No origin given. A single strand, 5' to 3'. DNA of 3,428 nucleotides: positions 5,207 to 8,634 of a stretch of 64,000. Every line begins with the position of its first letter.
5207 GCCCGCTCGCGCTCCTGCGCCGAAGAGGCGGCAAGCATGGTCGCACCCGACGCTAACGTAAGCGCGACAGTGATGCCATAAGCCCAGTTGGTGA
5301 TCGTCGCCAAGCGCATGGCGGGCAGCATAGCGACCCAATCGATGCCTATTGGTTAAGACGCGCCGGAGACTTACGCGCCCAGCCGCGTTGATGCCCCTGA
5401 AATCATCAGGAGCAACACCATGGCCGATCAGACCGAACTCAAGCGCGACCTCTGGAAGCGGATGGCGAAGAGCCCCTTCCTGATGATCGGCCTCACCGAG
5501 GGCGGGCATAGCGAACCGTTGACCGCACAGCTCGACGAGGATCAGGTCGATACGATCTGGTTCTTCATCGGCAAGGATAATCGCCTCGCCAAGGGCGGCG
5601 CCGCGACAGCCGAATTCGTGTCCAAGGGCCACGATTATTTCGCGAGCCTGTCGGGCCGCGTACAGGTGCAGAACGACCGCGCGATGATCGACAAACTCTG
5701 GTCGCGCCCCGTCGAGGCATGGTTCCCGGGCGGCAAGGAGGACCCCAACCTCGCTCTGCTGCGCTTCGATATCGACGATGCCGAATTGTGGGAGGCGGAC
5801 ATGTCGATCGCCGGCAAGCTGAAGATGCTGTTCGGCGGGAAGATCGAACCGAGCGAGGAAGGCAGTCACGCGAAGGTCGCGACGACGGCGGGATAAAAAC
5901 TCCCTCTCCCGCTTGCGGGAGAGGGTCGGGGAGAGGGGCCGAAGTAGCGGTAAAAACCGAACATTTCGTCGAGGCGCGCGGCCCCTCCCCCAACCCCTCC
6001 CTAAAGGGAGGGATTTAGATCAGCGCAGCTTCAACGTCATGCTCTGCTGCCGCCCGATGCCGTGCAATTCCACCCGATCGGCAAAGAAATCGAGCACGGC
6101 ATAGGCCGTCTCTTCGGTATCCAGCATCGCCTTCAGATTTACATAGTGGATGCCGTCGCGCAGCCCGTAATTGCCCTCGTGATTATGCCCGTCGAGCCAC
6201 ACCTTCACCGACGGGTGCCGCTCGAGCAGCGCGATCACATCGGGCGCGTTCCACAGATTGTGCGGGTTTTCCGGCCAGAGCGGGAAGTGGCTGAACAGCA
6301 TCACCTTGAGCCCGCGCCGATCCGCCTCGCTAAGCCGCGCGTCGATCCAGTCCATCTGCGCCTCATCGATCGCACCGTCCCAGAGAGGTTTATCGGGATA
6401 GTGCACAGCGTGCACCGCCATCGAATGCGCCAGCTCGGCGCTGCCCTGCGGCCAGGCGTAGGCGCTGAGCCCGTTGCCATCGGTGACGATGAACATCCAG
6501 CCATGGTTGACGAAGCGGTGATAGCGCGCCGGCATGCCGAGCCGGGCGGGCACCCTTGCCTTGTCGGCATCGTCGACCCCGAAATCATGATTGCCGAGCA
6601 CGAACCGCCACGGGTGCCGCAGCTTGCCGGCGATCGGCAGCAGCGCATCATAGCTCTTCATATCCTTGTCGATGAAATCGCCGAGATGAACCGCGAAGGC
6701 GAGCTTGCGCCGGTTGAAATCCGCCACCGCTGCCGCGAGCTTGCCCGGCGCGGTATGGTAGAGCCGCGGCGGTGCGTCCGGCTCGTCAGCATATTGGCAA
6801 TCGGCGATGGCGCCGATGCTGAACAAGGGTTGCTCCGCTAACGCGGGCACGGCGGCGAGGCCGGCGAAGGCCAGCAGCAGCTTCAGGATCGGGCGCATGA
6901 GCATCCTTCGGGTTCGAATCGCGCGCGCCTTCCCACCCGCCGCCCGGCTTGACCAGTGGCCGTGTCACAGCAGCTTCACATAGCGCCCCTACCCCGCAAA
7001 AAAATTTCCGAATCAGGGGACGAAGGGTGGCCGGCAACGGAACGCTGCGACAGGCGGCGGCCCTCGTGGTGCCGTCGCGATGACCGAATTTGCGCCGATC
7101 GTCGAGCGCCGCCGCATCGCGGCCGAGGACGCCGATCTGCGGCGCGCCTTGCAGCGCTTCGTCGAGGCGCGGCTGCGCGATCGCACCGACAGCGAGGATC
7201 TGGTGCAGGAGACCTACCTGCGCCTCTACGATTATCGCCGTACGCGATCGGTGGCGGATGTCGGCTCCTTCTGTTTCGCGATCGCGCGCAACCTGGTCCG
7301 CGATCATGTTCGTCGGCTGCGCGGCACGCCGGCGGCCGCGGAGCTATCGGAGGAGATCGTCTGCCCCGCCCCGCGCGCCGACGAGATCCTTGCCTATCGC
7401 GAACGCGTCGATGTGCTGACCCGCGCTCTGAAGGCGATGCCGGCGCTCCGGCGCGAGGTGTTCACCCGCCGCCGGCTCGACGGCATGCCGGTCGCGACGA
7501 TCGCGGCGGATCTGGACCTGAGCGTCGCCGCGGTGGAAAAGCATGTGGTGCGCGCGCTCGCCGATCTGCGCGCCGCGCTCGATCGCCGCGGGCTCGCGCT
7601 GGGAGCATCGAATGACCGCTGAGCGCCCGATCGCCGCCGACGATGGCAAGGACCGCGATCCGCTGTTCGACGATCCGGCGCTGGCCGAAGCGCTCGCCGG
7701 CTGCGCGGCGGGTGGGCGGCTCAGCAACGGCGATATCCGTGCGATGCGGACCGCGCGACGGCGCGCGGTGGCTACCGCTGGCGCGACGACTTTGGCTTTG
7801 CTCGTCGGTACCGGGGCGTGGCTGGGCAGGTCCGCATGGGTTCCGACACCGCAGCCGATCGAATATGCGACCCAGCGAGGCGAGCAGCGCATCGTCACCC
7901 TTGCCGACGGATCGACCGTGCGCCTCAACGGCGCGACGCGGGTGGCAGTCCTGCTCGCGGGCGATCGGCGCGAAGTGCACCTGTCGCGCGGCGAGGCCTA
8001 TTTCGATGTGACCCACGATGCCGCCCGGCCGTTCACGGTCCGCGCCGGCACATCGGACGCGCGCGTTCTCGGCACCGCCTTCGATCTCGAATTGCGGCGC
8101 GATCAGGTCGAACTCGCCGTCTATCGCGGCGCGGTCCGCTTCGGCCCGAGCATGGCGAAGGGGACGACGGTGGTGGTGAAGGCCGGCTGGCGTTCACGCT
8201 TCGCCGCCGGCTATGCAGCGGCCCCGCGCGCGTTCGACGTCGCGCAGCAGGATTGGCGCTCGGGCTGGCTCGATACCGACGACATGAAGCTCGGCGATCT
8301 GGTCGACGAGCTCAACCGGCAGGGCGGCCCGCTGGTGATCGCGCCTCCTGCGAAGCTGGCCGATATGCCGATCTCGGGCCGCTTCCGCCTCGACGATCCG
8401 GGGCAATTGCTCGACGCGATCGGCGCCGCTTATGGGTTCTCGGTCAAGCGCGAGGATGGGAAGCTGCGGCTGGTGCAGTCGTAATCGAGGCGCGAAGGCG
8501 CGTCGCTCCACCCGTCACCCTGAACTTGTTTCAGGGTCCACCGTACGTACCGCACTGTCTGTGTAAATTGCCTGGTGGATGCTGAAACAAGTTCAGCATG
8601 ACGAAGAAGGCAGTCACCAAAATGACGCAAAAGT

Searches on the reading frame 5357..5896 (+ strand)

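Call 7: search_protein_families(library=pfam, proteins=[window:5357-5896:+], max_evalue=0.001)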
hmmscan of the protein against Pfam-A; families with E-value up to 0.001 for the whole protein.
window:5357-5896:+ (179 aa): 1 family
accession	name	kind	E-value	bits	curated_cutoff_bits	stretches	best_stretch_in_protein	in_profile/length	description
PF16242.11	Pyrid_ox_like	-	1.3e-26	93.4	28.8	1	30-155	4-132/149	Pyridoxamine 5'-phosphate oxidase like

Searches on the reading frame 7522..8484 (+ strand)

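Call 7: search_protein_families(library=pfam, proteins=[window:7522-8484:+], max_evalue=0.001)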
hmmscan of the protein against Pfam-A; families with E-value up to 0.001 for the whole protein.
window:7522-8484:+ (320 aa): 1 family
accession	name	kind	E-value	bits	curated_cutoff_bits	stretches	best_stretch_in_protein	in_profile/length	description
PF04773.18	FecR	-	4.4e-23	82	24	1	115-206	3-97/97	FecR protein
